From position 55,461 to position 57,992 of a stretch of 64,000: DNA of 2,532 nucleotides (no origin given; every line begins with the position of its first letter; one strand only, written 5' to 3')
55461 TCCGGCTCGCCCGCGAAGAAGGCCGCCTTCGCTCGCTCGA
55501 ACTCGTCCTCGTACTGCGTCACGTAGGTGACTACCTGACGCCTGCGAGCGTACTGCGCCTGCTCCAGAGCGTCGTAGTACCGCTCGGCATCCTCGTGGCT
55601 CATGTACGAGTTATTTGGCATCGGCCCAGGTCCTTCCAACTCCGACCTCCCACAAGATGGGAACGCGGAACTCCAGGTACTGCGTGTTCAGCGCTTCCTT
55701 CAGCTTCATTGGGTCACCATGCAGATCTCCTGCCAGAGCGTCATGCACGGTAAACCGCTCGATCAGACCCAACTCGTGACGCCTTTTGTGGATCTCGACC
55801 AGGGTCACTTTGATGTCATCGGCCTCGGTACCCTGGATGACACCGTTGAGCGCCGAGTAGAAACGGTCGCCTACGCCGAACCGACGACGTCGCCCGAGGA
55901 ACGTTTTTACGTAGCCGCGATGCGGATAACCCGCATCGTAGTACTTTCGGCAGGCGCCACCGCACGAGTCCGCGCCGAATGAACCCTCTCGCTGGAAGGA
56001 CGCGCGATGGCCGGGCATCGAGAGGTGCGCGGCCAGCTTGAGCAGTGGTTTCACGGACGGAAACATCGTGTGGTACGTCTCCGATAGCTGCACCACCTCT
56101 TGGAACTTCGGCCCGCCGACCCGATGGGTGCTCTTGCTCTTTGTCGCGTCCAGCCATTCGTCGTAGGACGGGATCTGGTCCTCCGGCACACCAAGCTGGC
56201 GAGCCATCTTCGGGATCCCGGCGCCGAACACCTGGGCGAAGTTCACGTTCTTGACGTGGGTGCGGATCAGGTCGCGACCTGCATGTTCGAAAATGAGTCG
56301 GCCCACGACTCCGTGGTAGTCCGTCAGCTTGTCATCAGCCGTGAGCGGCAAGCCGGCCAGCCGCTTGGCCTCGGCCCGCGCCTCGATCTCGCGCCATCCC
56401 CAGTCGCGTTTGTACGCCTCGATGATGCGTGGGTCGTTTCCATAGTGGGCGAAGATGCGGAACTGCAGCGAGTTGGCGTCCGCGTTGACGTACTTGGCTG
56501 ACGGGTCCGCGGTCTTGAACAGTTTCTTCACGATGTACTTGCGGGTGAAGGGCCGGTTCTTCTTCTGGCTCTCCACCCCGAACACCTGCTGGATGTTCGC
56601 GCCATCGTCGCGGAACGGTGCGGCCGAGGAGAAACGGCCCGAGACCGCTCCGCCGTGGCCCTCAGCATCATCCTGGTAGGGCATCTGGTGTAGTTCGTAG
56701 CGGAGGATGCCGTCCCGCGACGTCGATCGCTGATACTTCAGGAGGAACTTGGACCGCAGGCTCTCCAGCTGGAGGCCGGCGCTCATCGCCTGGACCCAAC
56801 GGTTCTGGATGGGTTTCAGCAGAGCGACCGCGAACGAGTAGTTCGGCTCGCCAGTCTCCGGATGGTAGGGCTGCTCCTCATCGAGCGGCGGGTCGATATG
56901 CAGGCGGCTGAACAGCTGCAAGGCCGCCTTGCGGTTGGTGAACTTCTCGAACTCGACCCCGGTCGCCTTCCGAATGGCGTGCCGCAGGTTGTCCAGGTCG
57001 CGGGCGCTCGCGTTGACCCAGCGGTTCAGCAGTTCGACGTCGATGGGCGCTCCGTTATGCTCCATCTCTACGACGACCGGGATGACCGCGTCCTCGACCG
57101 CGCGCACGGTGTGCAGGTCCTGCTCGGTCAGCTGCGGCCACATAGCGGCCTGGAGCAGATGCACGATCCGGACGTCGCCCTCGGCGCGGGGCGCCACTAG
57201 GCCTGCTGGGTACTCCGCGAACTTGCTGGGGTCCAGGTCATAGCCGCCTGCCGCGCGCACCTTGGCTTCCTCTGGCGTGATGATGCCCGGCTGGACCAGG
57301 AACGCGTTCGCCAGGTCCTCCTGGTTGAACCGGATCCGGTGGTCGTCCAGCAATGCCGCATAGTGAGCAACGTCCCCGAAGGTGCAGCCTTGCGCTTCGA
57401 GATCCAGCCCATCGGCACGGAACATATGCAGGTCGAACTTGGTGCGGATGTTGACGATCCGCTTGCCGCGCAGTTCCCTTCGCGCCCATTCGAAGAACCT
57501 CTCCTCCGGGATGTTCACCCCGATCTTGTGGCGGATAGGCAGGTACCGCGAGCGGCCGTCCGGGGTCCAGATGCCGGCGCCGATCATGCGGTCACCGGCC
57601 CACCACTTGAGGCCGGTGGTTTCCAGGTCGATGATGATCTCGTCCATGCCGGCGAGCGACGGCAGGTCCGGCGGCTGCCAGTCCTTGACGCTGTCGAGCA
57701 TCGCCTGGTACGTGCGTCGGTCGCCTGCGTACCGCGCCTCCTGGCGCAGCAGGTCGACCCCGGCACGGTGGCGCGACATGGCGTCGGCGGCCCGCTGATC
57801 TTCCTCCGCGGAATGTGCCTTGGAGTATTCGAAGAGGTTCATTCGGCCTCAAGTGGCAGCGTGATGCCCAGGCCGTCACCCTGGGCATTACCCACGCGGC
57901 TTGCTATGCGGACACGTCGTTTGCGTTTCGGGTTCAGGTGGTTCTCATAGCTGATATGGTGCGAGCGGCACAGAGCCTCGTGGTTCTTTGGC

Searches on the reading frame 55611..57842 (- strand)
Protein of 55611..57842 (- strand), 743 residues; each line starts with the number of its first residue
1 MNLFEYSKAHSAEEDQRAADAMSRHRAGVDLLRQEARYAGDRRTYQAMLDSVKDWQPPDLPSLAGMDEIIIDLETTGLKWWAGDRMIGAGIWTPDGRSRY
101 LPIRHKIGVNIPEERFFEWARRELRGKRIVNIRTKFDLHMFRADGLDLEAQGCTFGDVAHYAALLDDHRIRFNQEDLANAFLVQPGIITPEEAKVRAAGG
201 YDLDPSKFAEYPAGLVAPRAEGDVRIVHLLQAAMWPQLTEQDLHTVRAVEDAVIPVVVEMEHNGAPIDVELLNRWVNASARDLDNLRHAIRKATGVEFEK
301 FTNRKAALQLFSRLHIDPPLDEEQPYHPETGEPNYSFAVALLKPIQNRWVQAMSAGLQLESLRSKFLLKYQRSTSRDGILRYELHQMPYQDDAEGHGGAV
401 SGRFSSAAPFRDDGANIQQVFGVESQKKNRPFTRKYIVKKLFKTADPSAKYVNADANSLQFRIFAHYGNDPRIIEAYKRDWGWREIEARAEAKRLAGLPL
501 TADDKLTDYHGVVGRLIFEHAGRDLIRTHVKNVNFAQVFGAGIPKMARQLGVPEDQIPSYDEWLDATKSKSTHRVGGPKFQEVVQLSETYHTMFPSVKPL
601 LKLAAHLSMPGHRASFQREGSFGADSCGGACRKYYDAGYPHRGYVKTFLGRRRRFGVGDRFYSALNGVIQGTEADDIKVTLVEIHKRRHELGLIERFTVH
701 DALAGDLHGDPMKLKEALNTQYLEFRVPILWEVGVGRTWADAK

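Call 9: search_protein_families(library=pfam, proteins=[window:55611-57842:-], max_evalue=0.01)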
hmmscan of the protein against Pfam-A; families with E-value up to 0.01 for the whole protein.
window:55611-57842:- (743 aa): 1 family
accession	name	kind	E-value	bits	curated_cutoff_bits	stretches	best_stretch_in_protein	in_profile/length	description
PF00476.26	DNA_pol_A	-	2.4e-21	76.5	34.3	2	273-556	5-236/381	DNA polymerase family A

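Call 11: search_protein_families(library=phrogs, proteins=[window:55611-57842:-], max_evalue=0.01)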
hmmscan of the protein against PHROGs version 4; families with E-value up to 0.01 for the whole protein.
window:55611-57842:- (743 aa): 3 families
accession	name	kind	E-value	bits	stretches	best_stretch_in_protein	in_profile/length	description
phrog_17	-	DNA, RNA and nucleotide metabolism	1.5e-53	183.2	1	33-742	645-1233/1445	DNA polymerase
phrog_12241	-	DNA, RNA and nucleotide metabolism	1.2e-09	38.7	1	48-303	113-370/502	DNA polymerase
phrog_2573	-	DNA, RNA and nucleotide metabolism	0.00024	21.4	0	525-556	84-115/336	DNA polymerase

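Call 14: search_dna_similar(query=window:55611-57842:-, collection=phages, mode=protein, max_rows=25)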
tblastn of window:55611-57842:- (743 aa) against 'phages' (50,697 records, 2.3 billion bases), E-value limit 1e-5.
Records with a match: 211; places in all: 211; records where one place covers at least 80% of the query: 153.
Best place of each record, by identity: <60% 211.
By first word of the organism name: Pseudomonas 72; Salmonella 48; Escherichia 12; Acinetobacter 10; Bordetella 9; Arthrobacter 8; Vibrio 7; Stenotrophomonas 6; Klebsiella 3; Dinoroseobacter 3; and 21 more.
By host as written in the record: Pseudomonas aeruginosa 29; Pseudomonas aeruginosa PAO1 22; - 18; Salmonella enterica subsp. enterica serovar Enteritidis PT1 14; Bordetella bronchiseptica ATCC 10580 9; Arthrobacter sp. ATCC 21022 8; Pseudomonas sp. 5; Salmonella enterica 5; and 65 more.
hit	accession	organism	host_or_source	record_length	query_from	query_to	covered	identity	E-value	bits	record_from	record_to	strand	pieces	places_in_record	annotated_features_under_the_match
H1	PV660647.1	Salmonella phage vB_SE1_KM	Salmonella enterica subsp. enterica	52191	55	742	93%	25.1%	1e-33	145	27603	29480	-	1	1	DNA polymerase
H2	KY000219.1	Bordetella phage CN2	Bordetella bronchiseptica ATCC 10580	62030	55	740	92%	25.0%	6e-21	105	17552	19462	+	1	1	putative DNA polymerase A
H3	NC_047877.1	Bordetella phage CN2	Bordetella bronchiseptica ATCC 10580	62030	55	740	92%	25.0%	6e-21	105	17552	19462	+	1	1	DNA polymerase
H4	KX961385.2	Bordetella phage LK3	Bordetella bronchiseptica ATCC 10580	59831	55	740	92%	25.0%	7e-21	104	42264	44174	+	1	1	putative DNA polymerase A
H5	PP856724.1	Salmonella phage vB_SEnST11_KE25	Salmonella enterica subsp. enterica ...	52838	55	742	93%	24.8%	1e-32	142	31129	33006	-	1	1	DNA polymerase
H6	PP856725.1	Salmonella phage vB_SEnST11_KE26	Salmonella enterica subsp. enterica ...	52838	55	742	93%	24.8%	1e-32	142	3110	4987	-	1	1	DNA polymerase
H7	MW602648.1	Escherichia phage vB_EcoM_fHy-Eco03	Escherichia coli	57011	55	742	93%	24.8%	1e-32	142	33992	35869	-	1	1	DNA polymerase alpha subunit | putative structural protein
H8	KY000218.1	Bordetella phage MW2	Bordetella bronchiseptica ATCC 10580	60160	55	740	92%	24.8%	1e-21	107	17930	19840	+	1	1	putative DNA polymerase A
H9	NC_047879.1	Bordetella phage MW2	Bordetella bronchiseptica ATCC 10580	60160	55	740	92%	24.8%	1e-21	107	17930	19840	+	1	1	DNA polymerase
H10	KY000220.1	Bordetella phage FP1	Bordetella bronchiseptica ATCC 10580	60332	55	740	92%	24.8%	4e-21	105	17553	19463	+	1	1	DNA polymerase I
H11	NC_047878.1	Bordetella phage FP1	Bordetella bronchiseptica ATCC 10580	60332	55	740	92%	24.8%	4e-21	105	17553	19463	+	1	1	DNA polymerase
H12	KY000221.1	Bordetella phage CN1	Bordetella bronchiseptica ATCC 10580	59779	55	740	92%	24.8%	5e-22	108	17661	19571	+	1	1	DNA polymerase I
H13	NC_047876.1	Bordetella phage CN1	Bordetella bronchiseptica ATCC 10580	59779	55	740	92%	24.8%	5e-22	108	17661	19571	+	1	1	DNA polymerase I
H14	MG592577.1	Vibrio phage 1.207.B._10N.222.51.C2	Vibrio breoganii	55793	54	743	93%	24.6%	1e-23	114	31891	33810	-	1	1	hypothetical protein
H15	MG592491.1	Vibrio phage 1.117.O._10N.261.45.E9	Vibrio breoganii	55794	54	743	93%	24.6%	1e-23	114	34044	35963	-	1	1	hypothetical protein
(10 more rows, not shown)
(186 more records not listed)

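Call 17: find_related_loci(query=window:55611-57842:-, collection=viral_contigs, flank=10000)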
Query window:55611-57842:- (743 aa) in viral_contigs; peptide patterns used: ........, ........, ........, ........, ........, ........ (x = any residue, [..] = any of these).
1 stretches matched a pattern, but none encodes a relative of the query by tblastn (E <= 1e-3).

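Call 19: find_homologous_proteins(query=window:55611-57842:-, max_evalue=1e-10)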
Query window:55611-57842:- (743 aa): 459 proteins with E <= 1e-10 among 8000 candidates; the best 120 are listed.
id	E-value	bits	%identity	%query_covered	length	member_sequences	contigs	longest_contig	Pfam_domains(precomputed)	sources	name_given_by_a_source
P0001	0.0e+0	1589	92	100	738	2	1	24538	PF00476.27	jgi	jgi:hypothetical protein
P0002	0.0e+0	1197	71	100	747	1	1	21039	PF00476.27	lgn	-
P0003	0.0e+0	1190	72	99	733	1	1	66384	PF00476.27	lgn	-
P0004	0.0e+0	1184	70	100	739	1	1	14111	PF00476.27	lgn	-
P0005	0.0e+0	1181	70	100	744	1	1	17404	PF00476.27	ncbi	-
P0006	0.0e+0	1146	68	100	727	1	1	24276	PF00476.27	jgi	jgi:DNA polymerase-1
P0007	0.0e+0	1146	69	100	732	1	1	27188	PF00476.27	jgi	jgi:DNA polymerase I-like protein with 3'-5' exonuclease and polymerase domains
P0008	0.0e+0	1127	69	100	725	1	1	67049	PF00476.27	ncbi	-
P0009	0.0e+0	1125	69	100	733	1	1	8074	PF00476.27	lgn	-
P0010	0.0e+0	1094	67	99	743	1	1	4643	PF00476.27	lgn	-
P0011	0.0e+0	1046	64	100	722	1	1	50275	PF00476.27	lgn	-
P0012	0.0e+0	1016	65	95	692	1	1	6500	PF00476.27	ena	-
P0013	7.4e-282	955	62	95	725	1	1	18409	PF00476.27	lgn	-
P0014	2.7e-273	927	58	99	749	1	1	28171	PF00476.27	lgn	-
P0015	2.4e-270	917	60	99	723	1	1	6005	PF00476.27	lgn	-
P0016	4.4e-269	913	58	97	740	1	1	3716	PF00476.27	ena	-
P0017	4.3e-267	907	61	94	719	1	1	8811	PF00476.27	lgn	-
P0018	5.9e-260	883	59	96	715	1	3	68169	PF00476.27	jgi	jgi:DNA polymerase I-like protein with 3'-5' exonuclease and polymerase domains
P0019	2.0e-258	878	58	94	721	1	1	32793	PF00476.27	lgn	-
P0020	5.3e-258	877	59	93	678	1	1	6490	PF00476.27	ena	-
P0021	1.5e-256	872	59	94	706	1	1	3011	PF00476.27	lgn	-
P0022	5.5e-253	860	58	96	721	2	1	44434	PF00476.27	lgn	-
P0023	7.2e-253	860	59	94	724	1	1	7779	PF00476.27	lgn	-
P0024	1.1e-251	856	57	98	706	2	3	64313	PF00476.27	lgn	-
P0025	4.5e-251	854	57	96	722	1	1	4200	PF00476.27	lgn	-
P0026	6.3e-247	840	59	94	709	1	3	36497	PF00476.27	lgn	-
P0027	2.5e-244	831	54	100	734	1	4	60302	PF00476.27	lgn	-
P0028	1.3e-243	829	56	97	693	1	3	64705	PF00476.27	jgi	jgi:DNA polymerase-1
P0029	5.8e-240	817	57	97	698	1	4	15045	PF00476.27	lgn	-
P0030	1.2e-232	793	55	94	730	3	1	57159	PF00476.27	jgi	jgi:DNA polymerase I-like protein with 3'-5' exonuclease and polymerase domains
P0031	4.0e-232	791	55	94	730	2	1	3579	PF00476.27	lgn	-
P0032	1.3e-227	776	53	94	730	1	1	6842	PF00476.27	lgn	-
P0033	1.7e-227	776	55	96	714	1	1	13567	PF00476.27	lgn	-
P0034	5.1e-224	764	56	93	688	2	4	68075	PF00476.27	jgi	jgi:DNA polymerase-1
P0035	1.8e-214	733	51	97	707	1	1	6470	PF00476.27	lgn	-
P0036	4.7e-210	718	54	94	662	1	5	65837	PF00476.27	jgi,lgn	jgi:DNA polymerase I-like protein with 3'-5' exonuclease and polymerase domains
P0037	2.6e-209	716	51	98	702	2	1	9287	PF00476.27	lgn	-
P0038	3.2e-203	695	51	100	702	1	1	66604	PF00476.27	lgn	-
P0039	1.8e-202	693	52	94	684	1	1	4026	PF00476.27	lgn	-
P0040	4.4e-202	692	51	94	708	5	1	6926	PF00476.27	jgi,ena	-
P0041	7.8e-200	684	49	100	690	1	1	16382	PF00476.27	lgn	-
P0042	1.5e-198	680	50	98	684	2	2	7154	PF00476.27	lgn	-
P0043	7.0e-196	671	51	94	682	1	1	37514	PF00476.27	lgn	-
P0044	2.5e-194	666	50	94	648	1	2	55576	PF00476.27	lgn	-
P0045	2.2e-189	650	48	100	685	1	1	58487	PF00476.27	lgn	-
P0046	2.4e-186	640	49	94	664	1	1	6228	PF00476.27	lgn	-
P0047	1.7e-184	634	46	100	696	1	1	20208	PF00476.27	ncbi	-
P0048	6.9e-184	631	47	98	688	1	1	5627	PF00476.27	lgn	-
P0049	7.0e-181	622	47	100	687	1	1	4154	PF00476.27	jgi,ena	-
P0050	8.3e-165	568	46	93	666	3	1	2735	PF00476.27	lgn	-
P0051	3.0e-154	533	52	69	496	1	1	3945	PF00476.27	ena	-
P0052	4.3e-154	533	44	94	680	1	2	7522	PF00476.27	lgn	-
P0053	1.6e-153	531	43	95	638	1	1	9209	PF00476.27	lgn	-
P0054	2.4e-152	527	45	94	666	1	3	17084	PF00476.27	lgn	-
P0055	2.2e-137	478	44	94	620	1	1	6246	PF00476.27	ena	-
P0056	6.1e-125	437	40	93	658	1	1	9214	PF00476.27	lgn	-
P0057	1.2e-123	432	38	92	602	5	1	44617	PF01612.27,PF00476.27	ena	-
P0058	6.2e-123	430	39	92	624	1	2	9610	PF00476.27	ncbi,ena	-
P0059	1.1e-122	429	38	91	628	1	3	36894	PF00476.27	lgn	-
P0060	1.3e-122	429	38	93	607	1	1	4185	PF01612.27,PF00476.27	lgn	-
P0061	2.7e-122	428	40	95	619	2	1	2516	PF00476.27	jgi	jgi:DNA polymerase I-like protein with 3'-5' exonuclease and polymerase domains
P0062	5.8e-122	427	37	93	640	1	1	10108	PF00476.27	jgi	jgi:DNA polymerase I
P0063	3.9e-121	424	39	93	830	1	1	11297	PF01612.27,PF00476.27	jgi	jgi:DNA polymerase I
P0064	2.8e-119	418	38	94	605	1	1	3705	PF00476.27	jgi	jgi:DNA polymerase-1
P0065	3.4e-119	418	37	93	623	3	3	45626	PF01612.27,PF00476.27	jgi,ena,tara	jgi:DNA polymerase-1|tara:strand:- start:2691 stop:4562 length:1872 start_codon:yes stop_codon:yes g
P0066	5.0e-119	417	38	93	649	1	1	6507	PF00476.27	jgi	-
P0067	7.6e-119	416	37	93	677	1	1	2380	PF00476.27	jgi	jgi:DNA polymerase I-like protein with 3'-5' exonuclease and polymerase domains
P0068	8.1e-119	416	37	93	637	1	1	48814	PF00476.27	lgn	-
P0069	1.6e-118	415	37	94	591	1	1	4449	PF01612.27,PF00476.27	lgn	-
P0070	2.2e-118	415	39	93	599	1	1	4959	PF00476.27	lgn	-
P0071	4.1e-118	414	39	93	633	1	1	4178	PF00476.27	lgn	-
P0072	4.3e-118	414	37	93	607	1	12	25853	PF01612.27,PF00476.27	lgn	-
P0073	4.9e-118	414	40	93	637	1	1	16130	PF00476.27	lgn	-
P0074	6.0e-118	413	37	93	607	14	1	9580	PF01612.27,PF00476.27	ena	-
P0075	1.2e-117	412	38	93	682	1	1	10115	PF00476.27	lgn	-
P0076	2.8e-117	411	37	93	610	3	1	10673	PF00476.27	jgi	jgi:DNA polymerase I-like protein with 3'-5' exonuclease and polymerase domains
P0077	4.6e-117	411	38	93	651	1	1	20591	PF01612.27,PF00476.27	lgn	-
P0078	4.6e-117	411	37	93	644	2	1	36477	PF00476.27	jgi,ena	-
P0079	4.8e-117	411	37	93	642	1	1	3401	PF00476.27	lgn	-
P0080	9.2e-117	410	37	93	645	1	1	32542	PF00476.27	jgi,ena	-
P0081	2.0e-116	408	38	93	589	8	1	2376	PF00476.27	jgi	jgi:DNA polymerase-1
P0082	6.7e-116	407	38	93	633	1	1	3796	PF00476.27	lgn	-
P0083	8.1e-116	406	38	93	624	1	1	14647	PF01612.27,PF00476.27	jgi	jgi:DNA polymerase I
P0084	8.5e-116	406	38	93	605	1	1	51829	PF01612.27,PF00476.27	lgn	-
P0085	9.8e-116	406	39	92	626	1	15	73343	PF00476.27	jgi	jgi:DNA polymerase-1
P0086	1.0e-115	406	38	93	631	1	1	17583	PF00476.27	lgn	-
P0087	1.1e-115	406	38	92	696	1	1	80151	PF00476.27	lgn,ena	-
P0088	1.3e-115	406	37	93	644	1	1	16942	PF00476.27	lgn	-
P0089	1.3e-115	406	37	93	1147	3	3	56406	PF00476.27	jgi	jgi:DNA polymerase I-like protein with 3'-5' exonuclease and polymerase domains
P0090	4.7e-115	404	37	93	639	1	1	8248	PF00476.27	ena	-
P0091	7.5e-115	403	37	93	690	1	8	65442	PF00476.27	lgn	-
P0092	8.7e-115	403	37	93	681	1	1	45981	PF00476.27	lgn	-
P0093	1.7e-114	402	39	93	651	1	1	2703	PF00476.27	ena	-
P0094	2.0e-114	402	37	92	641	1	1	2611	PF00476.27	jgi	-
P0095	2.6e-114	401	39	93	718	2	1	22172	PF00476.27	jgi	jgi:DNA polymerase I-like protein with 3'-5' exonuclease and polymerase domains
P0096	1.0e-113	399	38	92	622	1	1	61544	PF00476.27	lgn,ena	-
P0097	1.5e-113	399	38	94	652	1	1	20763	PF00476.27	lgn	-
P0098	1.9e-113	399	38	93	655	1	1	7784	PF00476.27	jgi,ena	-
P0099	2.6e-113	398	39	92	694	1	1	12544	PF00476.27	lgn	-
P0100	2.6e-113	398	38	93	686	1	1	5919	PF00476.27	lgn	-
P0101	3.3e-113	398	39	92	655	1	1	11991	PF00476.27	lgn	-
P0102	3.4e-113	398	38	93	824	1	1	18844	PF01612.27,PF00476.27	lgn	-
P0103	3.9e-113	398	37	93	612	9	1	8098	PF01612.27,PF00476.27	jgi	jgi:DNA polymerase I-like protein with 3'-5' exonuclease and polymerase domains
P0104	6.0e-113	397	36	94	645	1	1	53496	PF01612.27,PF00476.27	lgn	-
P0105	6.7e-113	397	37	94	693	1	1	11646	PF00476.27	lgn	-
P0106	1.0e-112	396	37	94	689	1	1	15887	PF00476.27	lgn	-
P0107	1.9e-112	395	35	93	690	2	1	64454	PF00476.27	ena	-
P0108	2.3e-112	395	37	93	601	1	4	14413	PF01612.27,PF00476.27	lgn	-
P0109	2.7e-112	395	38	94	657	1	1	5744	PF00476.27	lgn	-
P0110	9.5e-112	393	37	92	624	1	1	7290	PF00476.27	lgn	-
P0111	1.6e-111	392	35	93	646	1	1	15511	PF00476.27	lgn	-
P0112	1.7e-111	392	38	92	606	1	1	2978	PF00476.27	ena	-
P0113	1.8e-111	392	37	93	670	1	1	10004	PF00476.27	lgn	-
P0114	1.8e-111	392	36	93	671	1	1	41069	PF00476.27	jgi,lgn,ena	-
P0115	2.7e-111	391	37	93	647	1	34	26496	PF00476.27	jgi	jgi:DNA polymerase I-like protein with 3'-5' exonuclease and polymerase domains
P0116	2.8e-111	391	36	94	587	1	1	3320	PF00476.27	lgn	-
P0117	3.4e-111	391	38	93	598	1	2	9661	PF01612.27,PF00476.27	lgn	-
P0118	3.8e-111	391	37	93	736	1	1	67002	PF00476.27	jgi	jgi:DNA polymerase-1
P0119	4.9e-111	391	37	93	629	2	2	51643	PF00476.27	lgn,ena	-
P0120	5.1e-111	391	37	93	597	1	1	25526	PF01612.27,PF00476.27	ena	-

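Call 20: find_encoding_contigs(protein=window:55611-57842:-, flank=10000, max_places=3)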
Protein window:55611-57842:- (743 aa): 1 contig read that carries it; 1 place shown.
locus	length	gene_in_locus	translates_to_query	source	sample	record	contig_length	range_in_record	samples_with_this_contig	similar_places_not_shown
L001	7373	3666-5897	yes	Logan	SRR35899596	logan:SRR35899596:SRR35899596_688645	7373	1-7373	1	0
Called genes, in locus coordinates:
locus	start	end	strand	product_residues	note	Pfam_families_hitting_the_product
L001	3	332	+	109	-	?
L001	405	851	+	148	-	-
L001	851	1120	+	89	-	-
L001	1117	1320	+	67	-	-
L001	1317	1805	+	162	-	-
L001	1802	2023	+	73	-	-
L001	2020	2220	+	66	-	-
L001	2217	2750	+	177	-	-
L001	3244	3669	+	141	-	-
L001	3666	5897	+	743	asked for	PF00476:DNA_pol_A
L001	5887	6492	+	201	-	-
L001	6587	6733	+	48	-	-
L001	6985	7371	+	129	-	?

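Call 21: find_encoding_contigs(protein=P0001, flank=10000, max_places=2)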
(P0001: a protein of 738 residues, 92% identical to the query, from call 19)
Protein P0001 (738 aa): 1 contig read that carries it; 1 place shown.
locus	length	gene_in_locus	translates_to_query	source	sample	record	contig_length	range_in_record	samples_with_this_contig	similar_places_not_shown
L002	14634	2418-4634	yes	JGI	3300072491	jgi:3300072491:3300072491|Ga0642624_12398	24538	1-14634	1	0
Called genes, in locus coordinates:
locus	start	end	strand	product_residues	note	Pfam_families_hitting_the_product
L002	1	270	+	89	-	?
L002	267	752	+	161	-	-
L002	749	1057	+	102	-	-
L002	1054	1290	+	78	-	-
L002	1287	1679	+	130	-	-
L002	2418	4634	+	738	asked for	PF00476:DNA_pol_A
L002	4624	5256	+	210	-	-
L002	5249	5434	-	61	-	-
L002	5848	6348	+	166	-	-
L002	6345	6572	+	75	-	-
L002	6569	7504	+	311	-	PF00929:RNase_T (faint)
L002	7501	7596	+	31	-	-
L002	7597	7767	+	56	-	-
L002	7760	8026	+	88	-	-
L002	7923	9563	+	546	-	PF00176:SNF2-rel_dom, PF00271:Helicase_C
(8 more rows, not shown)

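Call 22: find_encoding_contigs(protein=P0003, flank=10000, max_places=2)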
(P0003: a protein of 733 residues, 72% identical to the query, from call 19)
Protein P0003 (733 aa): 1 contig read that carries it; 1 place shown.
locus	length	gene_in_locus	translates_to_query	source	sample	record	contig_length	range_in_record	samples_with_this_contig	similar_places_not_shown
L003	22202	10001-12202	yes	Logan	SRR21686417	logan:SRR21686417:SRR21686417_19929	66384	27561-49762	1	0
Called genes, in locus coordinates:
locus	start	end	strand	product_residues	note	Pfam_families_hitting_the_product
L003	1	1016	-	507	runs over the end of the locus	PF00580:UvrD-helicase, PF13086:AAA_11 (weak), PF13245:AAA_19, PF13604:AAA_30 (faint), PF01443:Viral_helicase1 (faint), PF13361:UvrD_C, PF13538:UvrD_C_2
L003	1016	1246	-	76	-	-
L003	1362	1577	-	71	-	-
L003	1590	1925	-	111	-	-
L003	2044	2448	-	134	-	-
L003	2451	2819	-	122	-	PF23886:DUF7239 (weak)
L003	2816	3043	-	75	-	-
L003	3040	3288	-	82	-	-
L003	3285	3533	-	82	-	-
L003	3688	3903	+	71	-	-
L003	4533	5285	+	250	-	-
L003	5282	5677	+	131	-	-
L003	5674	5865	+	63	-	-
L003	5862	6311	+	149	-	-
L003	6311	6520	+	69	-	-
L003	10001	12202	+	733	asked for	PF00476:DNA_pol_A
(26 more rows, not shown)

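Call 23: find_encoding_contigs(protein=P0008, flank=10000, max_places=2)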
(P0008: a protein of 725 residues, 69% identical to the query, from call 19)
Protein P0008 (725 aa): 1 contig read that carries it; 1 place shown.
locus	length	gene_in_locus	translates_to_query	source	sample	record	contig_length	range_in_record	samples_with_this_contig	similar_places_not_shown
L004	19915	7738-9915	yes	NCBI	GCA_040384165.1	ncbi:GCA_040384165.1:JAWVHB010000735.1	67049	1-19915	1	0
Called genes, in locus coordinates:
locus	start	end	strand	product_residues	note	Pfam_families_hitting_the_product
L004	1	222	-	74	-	?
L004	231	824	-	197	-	-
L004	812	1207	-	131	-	-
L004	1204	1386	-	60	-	-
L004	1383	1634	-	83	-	-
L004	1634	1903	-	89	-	PF06827:zf-FPG_IleRS (weak)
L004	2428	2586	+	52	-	-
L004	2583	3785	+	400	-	-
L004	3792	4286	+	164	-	-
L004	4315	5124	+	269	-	-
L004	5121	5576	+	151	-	-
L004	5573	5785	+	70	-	-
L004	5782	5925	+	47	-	-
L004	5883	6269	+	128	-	-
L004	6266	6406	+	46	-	-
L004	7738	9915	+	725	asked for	PF00476:DNA_pol_A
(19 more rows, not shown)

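Call 27: find_encoding_contigs(protein=P0011, flank=10000, max_places=1)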
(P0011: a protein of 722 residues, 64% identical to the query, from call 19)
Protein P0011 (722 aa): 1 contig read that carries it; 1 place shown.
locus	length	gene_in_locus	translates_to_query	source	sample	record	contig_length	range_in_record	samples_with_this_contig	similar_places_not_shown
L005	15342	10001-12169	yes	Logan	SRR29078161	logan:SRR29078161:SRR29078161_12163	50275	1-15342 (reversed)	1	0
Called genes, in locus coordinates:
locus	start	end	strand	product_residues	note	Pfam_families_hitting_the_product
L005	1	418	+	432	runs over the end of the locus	PF13229:Beta_helix (faint)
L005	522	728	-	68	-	-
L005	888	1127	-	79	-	-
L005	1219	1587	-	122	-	-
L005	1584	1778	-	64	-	-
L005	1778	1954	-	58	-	-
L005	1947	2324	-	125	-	-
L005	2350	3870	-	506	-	PF00580:UvrD-helicase, PF13086:AAA_11 (faint), PF13245:AAA_19, PF13604:AAA_30 (weak), PF13361:UvrD_C, PF01443:Viral_helicase1 (weak), PF13538:UvrD_C_2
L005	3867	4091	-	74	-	-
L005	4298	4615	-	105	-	-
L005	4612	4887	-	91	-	-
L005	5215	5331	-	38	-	-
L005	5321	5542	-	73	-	-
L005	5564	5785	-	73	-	-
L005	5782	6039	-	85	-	-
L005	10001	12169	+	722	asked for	PF00476:DNA_pol_A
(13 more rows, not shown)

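Call 28: find_encoding_contigs(protein=P0018, flank=10000, max_places=1)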
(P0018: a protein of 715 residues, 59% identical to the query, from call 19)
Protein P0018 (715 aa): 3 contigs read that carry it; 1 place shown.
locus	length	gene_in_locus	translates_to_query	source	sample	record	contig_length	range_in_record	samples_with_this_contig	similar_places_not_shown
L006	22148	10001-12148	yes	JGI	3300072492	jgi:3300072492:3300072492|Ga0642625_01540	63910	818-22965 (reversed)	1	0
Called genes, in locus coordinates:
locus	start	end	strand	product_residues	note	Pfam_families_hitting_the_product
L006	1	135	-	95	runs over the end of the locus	-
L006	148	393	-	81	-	-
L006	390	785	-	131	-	-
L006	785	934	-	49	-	-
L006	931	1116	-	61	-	-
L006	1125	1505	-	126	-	-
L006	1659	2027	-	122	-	-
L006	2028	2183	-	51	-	-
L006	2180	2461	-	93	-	-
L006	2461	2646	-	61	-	-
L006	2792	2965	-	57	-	-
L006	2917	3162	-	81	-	-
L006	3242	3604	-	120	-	-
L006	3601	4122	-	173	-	-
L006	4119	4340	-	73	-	-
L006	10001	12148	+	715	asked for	PF00476:DNA_pol_A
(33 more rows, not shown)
